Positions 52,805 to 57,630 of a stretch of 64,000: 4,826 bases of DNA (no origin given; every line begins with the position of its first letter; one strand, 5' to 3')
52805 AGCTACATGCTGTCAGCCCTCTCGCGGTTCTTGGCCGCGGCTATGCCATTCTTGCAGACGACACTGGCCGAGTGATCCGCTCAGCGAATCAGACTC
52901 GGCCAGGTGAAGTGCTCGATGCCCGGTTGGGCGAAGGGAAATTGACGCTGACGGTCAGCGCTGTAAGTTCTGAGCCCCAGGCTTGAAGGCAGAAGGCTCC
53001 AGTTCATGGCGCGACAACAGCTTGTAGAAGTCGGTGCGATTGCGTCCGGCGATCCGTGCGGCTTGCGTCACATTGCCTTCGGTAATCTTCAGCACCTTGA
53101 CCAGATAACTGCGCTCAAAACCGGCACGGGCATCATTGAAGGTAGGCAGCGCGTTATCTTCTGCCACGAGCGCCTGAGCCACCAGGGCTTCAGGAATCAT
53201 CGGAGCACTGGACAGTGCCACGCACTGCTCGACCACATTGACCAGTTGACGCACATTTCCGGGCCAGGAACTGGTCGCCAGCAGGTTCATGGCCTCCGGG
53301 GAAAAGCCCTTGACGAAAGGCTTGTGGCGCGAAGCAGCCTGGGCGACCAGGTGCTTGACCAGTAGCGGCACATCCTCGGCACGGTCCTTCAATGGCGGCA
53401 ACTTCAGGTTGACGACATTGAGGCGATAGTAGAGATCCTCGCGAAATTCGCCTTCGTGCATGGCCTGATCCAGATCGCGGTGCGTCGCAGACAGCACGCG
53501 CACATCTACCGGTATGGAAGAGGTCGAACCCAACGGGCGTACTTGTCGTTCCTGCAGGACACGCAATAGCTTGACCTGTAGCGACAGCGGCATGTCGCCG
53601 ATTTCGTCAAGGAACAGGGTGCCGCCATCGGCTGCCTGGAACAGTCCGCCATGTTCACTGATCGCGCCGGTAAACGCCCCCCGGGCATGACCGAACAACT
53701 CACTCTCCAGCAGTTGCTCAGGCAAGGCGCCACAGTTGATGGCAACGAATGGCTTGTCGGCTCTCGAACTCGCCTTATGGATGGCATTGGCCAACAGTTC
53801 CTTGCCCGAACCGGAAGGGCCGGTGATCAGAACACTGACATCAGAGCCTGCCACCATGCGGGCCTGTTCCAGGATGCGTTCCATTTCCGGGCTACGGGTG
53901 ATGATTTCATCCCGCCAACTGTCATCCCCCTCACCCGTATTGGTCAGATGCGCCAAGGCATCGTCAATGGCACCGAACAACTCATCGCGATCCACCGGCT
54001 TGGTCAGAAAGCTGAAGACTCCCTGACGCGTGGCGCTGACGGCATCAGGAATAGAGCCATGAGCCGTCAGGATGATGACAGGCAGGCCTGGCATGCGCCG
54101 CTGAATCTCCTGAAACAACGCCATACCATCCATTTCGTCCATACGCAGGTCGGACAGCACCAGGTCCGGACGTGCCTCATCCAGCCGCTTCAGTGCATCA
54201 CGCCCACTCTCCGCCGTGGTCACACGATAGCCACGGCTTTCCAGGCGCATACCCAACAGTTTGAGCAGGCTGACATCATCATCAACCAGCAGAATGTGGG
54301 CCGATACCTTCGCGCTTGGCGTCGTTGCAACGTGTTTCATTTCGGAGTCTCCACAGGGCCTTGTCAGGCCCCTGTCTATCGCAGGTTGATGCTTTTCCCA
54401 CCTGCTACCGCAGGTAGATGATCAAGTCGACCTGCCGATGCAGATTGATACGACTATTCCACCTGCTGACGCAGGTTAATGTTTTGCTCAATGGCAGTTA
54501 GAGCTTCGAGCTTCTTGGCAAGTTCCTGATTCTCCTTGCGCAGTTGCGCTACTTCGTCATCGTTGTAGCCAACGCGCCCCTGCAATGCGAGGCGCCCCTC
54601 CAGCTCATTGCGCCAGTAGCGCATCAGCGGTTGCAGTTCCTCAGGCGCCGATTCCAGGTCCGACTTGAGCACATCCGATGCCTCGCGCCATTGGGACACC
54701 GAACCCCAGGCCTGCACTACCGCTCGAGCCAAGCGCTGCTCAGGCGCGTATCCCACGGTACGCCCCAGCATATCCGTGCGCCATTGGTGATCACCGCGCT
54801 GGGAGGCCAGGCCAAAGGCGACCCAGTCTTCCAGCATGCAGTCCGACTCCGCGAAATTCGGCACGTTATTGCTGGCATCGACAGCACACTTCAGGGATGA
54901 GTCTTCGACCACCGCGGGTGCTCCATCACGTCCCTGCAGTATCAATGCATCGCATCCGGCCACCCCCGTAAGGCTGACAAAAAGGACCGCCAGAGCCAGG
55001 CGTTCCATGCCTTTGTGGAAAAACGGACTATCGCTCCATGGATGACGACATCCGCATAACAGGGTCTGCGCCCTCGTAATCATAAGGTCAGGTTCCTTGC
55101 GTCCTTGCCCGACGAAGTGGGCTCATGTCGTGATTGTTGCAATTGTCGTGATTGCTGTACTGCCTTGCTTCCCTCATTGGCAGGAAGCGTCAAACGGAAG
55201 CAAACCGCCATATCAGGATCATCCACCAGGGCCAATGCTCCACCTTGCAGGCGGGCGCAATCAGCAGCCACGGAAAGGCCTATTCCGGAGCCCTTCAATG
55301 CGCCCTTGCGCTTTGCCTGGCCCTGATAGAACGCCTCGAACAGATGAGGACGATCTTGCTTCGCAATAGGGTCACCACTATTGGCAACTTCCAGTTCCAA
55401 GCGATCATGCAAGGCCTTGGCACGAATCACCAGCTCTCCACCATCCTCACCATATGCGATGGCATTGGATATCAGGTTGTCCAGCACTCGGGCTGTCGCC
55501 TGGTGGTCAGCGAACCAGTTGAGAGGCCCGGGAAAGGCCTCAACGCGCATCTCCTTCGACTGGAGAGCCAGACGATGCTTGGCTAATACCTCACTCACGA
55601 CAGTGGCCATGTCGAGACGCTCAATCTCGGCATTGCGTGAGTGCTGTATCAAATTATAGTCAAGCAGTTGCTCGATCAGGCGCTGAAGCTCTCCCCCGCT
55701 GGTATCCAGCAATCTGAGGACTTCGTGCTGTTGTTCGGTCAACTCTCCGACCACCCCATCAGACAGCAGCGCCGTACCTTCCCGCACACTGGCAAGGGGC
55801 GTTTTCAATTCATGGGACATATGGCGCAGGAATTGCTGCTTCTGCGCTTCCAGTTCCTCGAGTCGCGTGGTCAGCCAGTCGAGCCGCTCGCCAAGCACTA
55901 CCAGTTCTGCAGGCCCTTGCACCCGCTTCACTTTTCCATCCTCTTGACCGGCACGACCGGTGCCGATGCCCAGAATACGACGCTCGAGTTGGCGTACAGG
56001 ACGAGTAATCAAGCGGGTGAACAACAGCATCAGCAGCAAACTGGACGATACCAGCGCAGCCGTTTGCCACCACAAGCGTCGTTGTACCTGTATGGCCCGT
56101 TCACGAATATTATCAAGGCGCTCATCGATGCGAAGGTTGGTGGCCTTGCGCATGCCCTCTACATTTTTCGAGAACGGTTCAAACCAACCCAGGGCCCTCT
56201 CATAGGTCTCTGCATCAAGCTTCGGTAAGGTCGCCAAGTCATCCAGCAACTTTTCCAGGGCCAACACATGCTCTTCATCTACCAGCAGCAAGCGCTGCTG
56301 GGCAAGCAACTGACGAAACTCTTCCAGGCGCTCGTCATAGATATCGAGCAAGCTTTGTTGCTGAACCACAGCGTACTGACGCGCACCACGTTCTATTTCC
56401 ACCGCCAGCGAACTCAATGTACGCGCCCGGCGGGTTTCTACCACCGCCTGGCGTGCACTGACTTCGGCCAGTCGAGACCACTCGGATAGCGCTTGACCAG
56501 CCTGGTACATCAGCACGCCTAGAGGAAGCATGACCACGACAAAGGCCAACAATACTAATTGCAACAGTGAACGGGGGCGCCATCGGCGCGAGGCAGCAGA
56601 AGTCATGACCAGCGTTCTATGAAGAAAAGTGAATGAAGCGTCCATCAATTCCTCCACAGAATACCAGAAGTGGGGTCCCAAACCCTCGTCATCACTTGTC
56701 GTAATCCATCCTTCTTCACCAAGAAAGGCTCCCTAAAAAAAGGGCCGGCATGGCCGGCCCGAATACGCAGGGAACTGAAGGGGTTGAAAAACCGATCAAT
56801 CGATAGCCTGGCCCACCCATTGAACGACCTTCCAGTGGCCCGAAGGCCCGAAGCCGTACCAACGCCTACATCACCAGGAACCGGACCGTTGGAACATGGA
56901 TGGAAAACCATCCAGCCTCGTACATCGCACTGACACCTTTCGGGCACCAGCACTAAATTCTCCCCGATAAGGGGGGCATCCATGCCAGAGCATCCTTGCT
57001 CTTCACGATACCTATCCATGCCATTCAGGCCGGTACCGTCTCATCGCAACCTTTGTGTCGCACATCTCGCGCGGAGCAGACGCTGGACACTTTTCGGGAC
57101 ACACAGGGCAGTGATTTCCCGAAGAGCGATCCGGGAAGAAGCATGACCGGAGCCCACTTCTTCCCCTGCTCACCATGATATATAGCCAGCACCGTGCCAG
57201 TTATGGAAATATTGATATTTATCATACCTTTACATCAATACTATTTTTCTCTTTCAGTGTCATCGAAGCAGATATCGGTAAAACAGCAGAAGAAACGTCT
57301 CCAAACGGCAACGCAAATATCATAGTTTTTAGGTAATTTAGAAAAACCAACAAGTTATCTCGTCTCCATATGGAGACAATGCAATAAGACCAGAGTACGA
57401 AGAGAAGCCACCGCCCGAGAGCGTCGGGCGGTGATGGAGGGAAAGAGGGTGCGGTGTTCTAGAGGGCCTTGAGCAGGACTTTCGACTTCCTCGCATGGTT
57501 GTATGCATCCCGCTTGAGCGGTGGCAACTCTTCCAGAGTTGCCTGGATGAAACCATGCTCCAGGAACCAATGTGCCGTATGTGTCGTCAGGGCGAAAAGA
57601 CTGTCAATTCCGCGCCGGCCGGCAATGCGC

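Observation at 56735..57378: Putative sigma54/GlrR-driven ~440-nt non-coding RNA upstream of glrK, in the position GlmY occupies in enterobacteria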

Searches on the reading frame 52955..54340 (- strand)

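Call 8: search_protein_families(library=ncbifam, proteins=[window:52955-54340:-], max_evalue=0.01)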
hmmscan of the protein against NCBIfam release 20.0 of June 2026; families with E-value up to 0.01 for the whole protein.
window:52955-54340:- (461 aa): 119 families (the best 25 are shown)
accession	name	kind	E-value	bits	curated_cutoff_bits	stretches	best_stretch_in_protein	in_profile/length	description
NF011695.0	PRK15115.1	equivalog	2.3e-246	817.7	763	1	11-453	4-444/445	two-component system response regulator GlrR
TIGR01818.1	ntrC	equivalog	4.6e-126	421.3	558.6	1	16-394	1-384/463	nitrogen regulation protein NR(I)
NF007689.0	PRK10365.1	equivalog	6.6e-123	410.7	760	1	14-444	6-441/441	sigma-54-dependent response regulator transcription factor ZraR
NF008469.0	PRK11361.1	equivalog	3.2e-120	402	714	1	14-441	5-451/461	acetoacetate metabolism transcriptional regulator AtoC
TIGR02915.1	PEP_resp_reg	equivalog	1.4e-112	376.8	502.6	1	16-447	1-444/445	PEP-CTERM-box response regulator transcription factor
NF008176.1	PRK10923.1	equivalog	1e-108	364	620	1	15-374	5-368/469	nitrogen regulation protein NR(I)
NF051870.1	NAssimRespRegNtrX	equivalog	1.4e-103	347.2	600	1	14-440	2-445/452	nitrogen assimilation response regulator NtrX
NF041946.1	LuxO_transreg_Vib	equivalog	1.9e-102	343.4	800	1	19-391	2-380/463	quorum-sensing sigma-54 dependent transcriptional regulator LuxO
NF041552.1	TF_PrdR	equivalog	6.1e-99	331.9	795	1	143-441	266-572/577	sigma-54 dependent transcriptional regulator PrdR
TIGR01817.1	nifA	equivalog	3.9e-95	319.6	528.85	1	140-387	192-438/534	nif-specific transcriptional activator NifA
NF049963.1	RespRegFlgRCampy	domain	3.9e-95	319.2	750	1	16-436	3-418/429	fla regulon two-component system response regulator FlgR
NF038308.1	RNA_repair_RtcR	equivalog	2e-94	317.4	650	1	142-395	178-440/530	RNA repair transcriptional activator RtcR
NF050807.1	TransRegFlbDCaul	equivalog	3e-94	316.4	750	1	35-387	22-361/454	sigma-54-dependent transcriptional regulator FlbD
NF003451.0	PRK05022.1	equivalog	2.1e-91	307.2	476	1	142-445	188-508/512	nitric oxide reductase transcriptional regulator NorR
NF011958.0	PRK15429.1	equivalog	4.6e-86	289.9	830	1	127-444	363-680/692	formate hydrogenlyase transcriptional activator FlhA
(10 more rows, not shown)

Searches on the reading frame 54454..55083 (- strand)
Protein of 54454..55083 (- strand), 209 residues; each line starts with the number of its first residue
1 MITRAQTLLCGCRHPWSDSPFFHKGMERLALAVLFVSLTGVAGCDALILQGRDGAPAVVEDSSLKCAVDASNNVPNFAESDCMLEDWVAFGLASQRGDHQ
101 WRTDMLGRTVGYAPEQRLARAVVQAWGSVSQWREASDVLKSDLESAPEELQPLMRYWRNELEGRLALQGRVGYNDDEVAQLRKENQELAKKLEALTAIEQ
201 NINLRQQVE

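Call 8: search_protein_families(library=ncbifam, proteins=[window:54454-55083:-], max_evalue=0.01)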
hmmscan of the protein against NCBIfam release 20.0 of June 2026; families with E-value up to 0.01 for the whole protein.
window:54454-55083:- (209 aa): 1 family
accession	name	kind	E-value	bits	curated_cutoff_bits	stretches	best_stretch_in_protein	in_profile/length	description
NF009351.0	PRK12708.1-3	equivalog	0.0099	16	183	0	128-201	40-113/129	peptidoglycan hydrolase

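Call 39: search_protein_families(library=pfam, proteins=[window:54454-55083:-], max_evalue=0.001)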
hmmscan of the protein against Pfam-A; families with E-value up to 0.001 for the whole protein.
window:54454-55083:- (209 aa): 0 families

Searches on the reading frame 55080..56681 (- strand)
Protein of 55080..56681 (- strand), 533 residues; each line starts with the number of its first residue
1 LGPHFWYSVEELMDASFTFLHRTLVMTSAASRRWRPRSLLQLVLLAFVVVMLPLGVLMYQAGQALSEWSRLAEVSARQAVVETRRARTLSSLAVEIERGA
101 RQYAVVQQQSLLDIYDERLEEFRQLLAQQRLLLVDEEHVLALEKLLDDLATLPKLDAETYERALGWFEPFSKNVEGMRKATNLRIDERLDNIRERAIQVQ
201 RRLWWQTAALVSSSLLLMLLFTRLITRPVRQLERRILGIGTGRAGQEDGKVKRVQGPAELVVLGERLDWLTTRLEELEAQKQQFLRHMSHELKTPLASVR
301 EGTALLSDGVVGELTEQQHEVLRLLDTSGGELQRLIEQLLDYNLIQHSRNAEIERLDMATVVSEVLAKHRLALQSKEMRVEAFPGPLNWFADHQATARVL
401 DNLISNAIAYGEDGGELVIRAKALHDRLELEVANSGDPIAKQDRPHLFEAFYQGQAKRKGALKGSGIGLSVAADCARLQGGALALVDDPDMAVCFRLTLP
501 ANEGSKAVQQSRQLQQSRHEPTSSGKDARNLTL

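Call 8: search_protein_families(library=ncbifam, proteins=[window:55080-56681:-], max_evalue=0.01)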
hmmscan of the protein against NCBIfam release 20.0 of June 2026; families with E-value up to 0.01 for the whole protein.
window:55080-56681:- (533 aa): 69 families (the best 25 are shown)
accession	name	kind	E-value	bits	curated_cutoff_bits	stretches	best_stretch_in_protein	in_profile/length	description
NF008312.0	PRK11100.1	equivalog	1.1e-37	130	356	1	199-502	180-475/477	two-component system sensor histidine kinase CreC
NF033092.0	HK_WalK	equivalog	1.6e-34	119.4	725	2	273-500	364-593/594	cell wall metabolism sensor histidine kinase WalK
NF046044.1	PnpS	equivalog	5.3e-33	114.6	400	1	272-500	161-390/390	two-component system histidine kinase PnpS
TIGR02966.1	phoR_proteo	equivalog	3.1e-32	111.9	334.2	1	272-474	105-308/333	phosphate regulon sensor histidine kinase PhoR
TIGR01386.1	cztS_silS_copS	subfamily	5.7e-31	108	292.55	1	192-500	155-457/457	heavy metal sensor histidine kinase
NF007007.0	PRK09470.1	equivalog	1.2e-30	106.9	486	1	209-500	178-458/463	envelope stress sensor histidine kinase CpxA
TIGR02956.1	TMAO_torS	equivalog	1.4e-30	106.1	676.5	1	277-512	460-693/967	TMAO reductase system sensor histidine kinase/response regulator TorS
NF012163.2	BaeS_SmeS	equivalog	2.9e-30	105.6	500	1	198-499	160-456/457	sensor histidine kinase efflux regulator BaeS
NF040691.1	MtrAB_MtrB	equivalog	6.7e-30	104.6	450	1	189-510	176-501/507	MtrAB system histidine kinase MtrB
NF007837.0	PRK10549.1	equivalog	1.9e-28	99.4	603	1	199-503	161-460/466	envelope stress sensor histidine kinase BaeS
NF007004.0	PRK09467.1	equivalog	3.2e-27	95.5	415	1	204-502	159-437/440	two-component system sensor histidine kinase EnvZ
NF011874.0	PRK15347.1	equivalog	8.6e-26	90.2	852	1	273-508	390-617/921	two component system sensor kinase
NF033091.0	HK_VanS_ACDEFG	equivalog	1.1e-24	87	400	1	272-500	65-293/293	vancomycin resistance histidine kinase VanS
NF007898.0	PRK10604.1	equivalog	1.2e-24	87.3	478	1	254-505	185-427/433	two-component system sensor histidine kinase RstB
NF052314.1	T9SS_HK_PorY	subfamily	1.7e-24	86.7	350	1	207-479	140-399/418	PorY family sensor histidine kinase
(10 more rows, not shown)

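Call 13: find_related_loci(query=window:55080-56645:-, collection=genome_contigs, flank=4000)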
Query window:55080-56645:- (521 aa) in genome_contigs; peptide patterns used: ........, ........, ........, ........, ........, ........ (x = any residue, [..] = any of these).
277 stretches matched a pattern; 202 encode a relative of the query (tblastn E <= 1e-3); the best 80 are kept; 80 distinct loci.
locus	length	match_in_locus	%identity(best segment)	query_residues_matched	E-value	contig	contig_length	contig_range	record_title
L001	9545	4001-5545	77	1-521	0e+0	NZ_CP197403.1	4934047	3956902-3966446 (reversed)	Halomonas litopenaei strain YBW-3-4-1 chromosome, complete genome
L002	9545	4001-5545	76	1-521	0e+0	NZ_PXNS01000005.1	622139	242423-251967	Halomonas litopenaei strain SYSU ZJ2214 contig5, whole genome shotgun sequence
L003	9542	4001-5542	76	1-521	0e+0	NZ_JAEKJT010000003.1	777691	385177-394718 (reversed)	Halomonas litopenaei strain SN20-17 SN20-17_ctg003, whole genome shotgun sequence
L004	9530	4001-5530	76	1-521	0e+0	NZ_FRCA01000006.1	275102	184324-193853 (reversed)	Halomonas cupida strain DSM 4740, whole genome shotgun sequence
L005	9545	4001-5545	71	1-512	0e+0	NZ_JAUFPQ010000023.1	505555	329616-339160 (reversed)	Halomonas maura strain CECT 5298 platanus_K_25_97_23, whole genome shotgun sequence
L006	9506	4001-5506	68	7-518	0e+0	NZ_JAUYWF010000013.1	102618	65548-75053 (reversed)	Halomonas sp. SSL-5 16475.SSL5.1.13, whole genome shotgun sequence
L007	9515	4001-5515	70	1-511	0e+0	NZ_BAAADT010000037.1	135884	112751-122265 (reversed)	Halomonas beimenensis strain JCM 16084 sequence37, whole genome shotgun sequence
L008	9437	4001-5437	73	6-488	0e+0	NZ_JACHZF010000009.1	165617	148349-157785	Halomonas campaniensis strain 5AG Ga0075189_09, whole genome shotgun sequence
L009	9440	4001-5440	73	6-488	0e+0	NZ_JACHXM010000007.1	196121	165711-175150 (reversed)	Halomonas organivorans strain CECT 5995 Ga0372395_07, whole genome shotgun sequence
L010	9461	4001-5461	73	1-488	0e+0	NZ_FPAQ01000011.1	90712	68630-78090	Halomonas saccharevitans strain CGMCC 1.6493, whole genome shotgun sequence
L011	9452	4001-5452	72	1-487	0e+0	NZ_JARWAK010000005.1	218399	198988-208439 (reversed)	Halomonas koreensis strain DSM 23530 contig00005, whole genome shotgun sequence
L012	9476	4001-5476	73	1-491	0e+0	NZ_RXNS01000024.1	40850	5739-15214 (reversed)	Halomonas nitroreducens strain 11S NODE_24_length_40850_cov_41.301726, whole genome shotgun sequence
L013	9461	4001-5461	72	1-488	0e+0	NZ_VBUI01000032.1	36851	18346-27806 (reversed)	Halomonas urmiana strain TBZ3 NODE_32_length_36851_cov_303.045712, whole genome shotgun sequence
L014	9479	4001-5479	70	1-496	0e+0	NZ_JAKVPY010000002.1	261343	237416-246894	Halomonas flagellata strain EGI 63088 spades_K_17_127_2, whole genome shotgun sequence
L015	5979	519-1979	72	1-488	0e+0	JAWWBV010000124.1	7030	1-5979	MAG: Halomonas sp. isolate HN16.bin.20 k141_615249_length_7030_cov_17.3568, whole genome shotgun sequence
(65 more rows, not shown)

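Call 61: find_homologous_proteins(query=window:55080-56645:-, max_evalue=1e-40)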
Query window:55080-56645:- (521 aa): 2639 proteins with E <= 1e-40 among 8000 candidates; the best 120 are listed.
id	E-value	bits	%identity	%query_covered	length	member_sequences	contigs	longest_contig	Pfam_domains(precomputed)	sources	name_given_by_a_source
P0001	0.0e+0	1086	100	98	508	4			PF02518.32,PF00512.32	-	-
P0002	5.9e-242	822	76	100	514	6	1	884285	PF02518.32,PF00512.32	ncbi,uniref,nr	ncbi:sensor histidine kinase [Halomonas denitrificans]|uniref:sensor histidine kinase n=1 Tax=Halomo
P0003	1.4e-241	821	76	100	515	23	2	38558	PF02518.32,PF00512.32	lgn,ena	-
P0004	1.7e-238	811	76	100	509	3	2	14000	PF02518.32,PF00512.32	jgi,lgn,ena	-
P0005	3.3e-230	783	76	98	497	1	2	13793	PF02518.32,PF00512.32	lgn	-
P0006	3.9e-230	783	75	98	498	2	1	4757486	PF02518.32,PF00512.32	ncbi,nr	ncbi:histidine kinase [Halomonas huangheensis]|nr:histidine kinase [Halomonas huangheensis]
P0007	1.6e-229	781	76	98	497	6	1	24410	PF02518.32,PF00512.32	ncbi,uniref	ncbi:sensor histidine kinase [Halomonas cupida]|uniref:sensor histidine kinase n=1 Tax=Halomonas cup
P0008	2.7e-215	734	73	93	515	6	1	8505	PF02518.32,PF00512.32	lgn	-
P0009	7.1e-213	726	72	94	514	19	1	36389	PF02518.32,PF00512.32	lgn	-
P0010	2.1e-211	721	70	98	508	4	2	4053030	PF05227.20,PF02518.32,PF00512.32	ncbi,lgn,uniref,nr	ncbi:sensor histidine kinase GlrK [Halomonas beimenensis]|uniref:histidine kinase n=2 Tax=Halomonas 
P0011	3.1e-210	717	70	99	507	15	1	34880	PF02518.32,PF00512.32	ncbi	-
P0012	9.7e-210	716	67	100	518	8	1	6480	PF02518.32,PF00512.32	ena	-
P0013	6.7e-209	713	70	94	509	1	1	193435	PF02518.32,PF00512.32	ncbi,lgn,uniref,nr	ncbi:sensor histidine kinase [Halomonas cerina]|uniref:histidine kinase n=1 Tax=Halomonas cerina Tax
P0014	3.4e-208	711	68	99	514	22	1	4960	PF02518.32,PF00512.32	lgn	-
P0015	5.8e-208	710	73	91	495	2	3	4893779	PF02518.32,PF00512.32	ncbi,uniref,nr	ncbi:HAMP domain-containing sensor histidine kinase [Halomonas organivorans]|uniref:histidine kinase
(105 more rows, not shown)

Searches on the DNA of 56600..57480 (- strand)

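Call 4: search_rna_families(source=window, start=56600, end=57480, threshold=evalue, max_evalue=10, show_alignments=3)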
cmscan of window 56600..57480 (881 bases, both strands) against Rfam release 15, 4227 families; matches with E-value up to 10: 8.
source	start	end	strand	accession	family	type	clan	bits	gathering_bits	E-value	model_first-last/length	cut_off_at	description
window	56735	56776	-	RF02278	Betaproteobacteria_toxic_sRNA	Gene; sRNA;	-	21.7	50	0.082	1-64/64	no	Betaproteobacteria toxic small RNA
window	56734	56831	-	RF02274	AniS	Gene;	-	20.7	50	0.64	1-106/106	no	AniS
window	56735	56818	-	RF02651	SorY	Gene; sRNA;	-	18.6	111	0.38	1-83/83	no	Singlet oxygen resistance RNA Y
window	56734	56790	-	RF02630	Hrs12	Gene; sRNA;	-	18.2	70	4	1-87/87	no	Hfq-regulated sRNA 12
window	57412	57437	-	RF01116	Yfr1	Gene; sRNA;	-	15.3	38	3.3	31-57/59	no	Cyanobacterial functional RNA 1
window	56986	57003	+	RF01716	PhotoRC-I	Cis-reg;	-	14.8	45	0.54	4-21/44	no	PhotoRC-I RNA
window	56727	56785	-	RF00519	suhB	Gene; sRNA;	CL00108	14.3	41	4.7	1-77/77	no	Makes More Granules Regulator RNA (mmgR)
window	56649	56723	-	RF02172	RFPL3-AS1_2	Gene; lncRNA;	-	10.7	40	6.4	1-71/71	no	RFPL3 antisense RNA 1 conserved region 2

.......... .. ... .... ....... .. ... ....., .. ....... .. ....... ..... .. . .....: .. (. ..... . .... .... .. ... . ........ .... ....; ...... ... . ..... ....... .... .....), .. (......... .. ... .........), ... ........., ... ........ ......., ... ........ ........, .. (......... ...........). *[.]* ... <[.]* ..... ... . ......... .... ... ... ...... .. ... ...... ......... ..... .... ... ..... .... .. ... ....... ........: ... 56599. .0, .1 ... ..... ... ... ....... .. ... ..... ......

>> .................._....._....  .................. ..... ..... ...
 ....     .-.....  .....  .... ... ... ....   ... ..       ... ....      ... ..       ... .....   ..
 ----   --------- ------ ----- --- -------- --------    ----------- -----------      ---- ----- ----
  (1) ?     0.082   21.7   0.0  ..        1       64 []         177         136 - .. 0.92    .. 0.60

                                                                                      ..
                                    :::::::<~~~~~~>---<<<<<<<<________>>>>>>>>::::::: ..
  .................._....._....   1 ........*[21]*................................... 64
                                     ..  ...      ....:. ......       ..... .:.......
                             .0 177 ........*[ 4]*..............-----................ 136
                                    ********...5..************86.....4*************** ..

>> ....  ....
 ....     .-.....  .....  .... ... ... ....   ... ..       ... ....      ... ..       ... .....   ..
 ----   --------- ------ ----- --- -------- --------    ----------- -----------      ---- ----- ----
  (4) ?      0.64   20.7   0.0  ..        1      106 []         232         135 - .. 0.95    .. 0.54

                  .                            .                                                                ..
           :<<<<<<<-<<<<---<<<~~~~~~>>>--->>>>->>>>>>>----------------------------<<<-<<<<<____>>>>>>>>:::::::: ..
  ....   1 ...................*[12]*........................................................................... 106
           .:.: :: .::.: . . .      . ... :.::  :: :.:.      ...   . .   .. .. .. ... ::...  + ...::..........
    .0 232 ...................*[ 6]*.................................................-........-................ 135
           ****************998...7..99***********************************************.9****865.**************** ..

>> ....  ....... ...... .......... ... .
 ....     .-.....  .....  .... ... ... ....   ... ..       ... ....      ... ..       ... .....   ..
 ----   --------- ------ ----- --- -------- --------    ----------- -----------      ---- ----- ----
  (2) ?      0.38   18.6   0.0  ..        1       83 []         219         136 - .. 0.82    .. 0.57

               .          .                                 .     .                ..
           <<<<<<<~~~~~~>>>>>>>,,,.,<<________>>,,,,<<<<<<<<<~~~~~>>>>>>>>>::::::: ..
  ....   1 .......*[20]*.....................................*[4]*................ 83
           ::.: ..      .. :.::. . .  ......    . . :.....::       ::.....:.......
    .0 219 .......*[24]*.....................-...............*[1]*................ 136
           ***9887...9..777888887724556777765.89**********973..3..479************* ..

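Call 62: search_dna_similar(query=window:56735-57175:-, collection=plasmids, mode=distant, max_rows=10)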
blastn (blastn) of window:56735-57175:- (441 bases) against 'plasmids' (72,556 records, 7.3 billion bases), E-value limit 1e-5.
No match.

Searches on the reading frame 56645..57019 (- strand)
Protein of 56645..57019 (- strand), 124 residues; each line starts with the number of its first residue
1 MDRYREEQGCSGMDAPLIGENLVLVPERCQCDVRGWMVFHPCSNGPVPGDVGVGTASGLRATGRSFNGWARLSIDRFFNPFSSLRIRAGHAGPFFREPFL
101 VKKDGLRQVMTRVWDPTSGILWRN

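Call 8: search_protein_families(library=ncbifam, proteins=[window:56645-57019:-], max_evalue=0.01)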
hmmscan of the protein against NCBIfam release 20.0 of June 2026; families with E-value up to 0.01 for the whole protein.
window:56645-57019:- (124 aa): 0 families
